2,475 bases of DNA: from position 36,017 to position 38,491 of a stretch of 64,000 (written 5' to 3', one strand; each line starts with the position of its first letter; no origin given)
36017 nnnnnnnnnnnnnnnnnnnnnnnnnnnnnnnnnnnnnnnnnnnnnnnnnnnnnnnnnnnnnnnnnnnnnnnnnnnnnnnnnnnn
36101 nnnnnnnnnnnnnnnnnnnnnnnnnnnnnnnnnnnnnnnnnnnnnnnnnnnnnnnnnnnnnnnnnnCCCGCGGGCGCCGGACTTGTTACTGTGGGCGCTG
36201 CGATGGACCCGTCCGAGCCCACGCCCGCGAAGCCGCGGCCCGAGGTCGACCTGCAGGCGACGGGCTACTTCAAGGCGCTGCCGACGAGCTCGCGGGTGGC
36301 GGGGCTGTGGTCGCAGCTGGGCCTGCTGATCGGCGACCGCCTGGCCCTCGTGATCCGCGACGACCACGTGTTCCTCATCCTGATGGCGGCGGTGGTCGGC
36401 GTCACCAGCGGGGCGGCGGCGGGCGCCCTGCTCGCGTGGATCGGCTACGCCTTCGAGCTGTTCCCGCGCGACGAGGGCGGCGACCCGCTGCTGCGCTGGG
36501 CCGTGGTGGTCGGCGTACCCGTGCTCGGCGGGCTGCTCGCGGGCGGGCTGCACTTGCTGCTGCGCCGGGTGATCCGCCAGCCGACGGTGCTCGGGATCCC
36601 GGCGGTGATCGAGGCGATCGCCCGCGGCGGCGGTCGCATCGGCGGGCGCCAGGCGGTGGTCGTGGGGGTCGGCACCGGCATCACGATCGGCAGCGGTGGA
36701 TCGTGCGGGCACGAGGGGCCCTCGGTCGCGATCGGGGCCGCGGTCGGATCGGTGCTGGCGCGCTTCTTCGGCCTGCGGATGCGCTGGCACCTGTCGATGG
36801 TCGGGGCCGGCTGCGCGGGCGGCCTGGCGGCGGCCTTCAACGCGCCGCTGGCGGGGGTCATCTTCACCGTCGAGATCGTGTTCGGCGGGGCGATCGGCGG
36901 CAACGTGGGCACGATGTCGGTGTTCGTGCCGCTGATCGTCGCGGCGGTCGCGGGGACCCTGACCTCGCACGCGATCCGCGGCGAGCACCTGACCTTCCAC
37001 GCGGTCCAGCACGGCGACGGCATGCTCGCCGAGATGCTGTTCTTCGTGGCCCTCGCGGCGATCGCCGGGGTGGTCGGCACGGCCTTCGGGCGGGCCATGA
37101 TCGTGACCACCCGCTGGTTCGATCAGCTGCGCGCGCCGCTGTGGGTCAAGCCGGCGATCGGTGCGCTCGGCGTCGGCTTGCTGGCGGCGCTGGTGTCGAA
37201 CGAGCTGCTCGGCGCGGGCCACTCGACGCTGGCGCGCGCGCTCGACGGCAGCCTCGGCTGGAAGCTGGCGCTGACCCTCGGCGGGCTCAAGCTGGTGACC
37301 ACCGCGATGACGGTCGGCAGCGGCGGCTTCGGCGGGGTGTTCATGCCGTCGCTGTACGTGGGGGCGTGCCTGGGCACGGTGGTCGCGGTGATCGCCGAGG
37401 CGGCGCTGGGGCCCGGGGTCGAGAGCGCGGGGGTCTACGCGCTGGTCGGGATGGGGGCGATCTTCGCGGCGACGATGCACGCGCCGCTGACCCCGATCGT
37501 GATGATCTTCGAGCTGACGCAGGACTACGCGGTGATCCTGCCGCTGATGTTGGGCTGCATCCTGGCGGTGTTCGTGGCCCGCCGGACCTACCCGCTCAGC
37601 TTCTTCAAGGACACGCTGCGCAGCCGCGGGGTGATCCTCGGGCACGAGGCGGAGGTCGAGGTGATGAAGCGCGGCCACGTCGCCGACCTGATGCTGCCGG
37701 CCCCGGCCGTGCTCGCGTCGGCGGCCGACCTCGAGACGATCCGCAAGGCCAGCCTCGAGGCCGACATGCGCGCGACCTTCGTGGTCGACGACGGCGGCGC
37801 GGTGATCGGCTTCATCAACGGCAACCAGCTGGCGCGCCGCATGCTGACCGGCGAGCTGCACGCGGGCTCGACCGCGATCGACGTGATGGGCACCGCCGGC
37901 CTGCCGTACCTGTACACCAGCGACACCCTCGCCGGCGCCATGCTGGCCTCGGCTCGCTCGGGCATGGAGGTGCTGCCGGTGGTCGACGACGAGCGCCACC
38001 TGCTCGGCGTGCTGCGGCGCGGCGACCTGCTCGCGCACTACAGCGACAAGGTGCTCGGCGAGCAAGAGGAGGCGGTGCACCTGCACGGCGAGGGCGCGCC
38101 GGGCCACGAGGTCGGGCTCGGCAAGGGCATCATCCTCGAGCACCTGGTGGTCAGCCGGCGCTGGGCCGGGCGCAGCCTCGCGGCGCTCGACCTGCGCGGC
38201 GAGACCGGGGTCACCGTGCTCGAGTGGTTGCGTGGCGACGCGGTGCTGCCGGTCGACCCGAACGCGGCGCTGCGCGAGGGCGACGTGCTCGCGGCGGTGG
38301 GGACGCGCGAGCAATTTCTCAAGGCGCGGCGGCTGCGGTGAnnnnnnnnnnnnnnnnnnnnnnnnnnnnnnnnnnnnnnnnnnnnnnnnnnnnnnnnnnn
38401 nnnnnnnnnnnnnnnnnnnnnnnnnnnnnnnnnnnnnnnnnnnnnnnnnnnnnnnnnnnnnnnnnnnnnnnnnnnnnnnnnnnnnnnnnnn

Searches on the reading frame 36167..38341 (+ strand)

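Call 71: search_protein_families(library=pfam, proteins=[window:36167-38341:+], max_evalue=0.00001)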
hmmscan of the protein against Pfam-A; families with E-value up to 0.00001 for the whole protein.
window:36167-38341:+ (724 aa): 3 families
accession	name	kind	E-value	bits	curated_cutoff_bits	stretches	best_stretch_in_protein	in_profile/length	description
PF00654.25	Voltage_CLC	-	1e-77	262.1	24.8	1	130-472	7-346/346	Voltage gated chloride channel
PF02080.26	TrkA_C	-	1.5e-09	38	27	1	663-723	9-69/71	TrkA-C domain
PF00571.33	CBS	-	5.9e-08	33.4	24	0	580-625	10-55/57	CBS domain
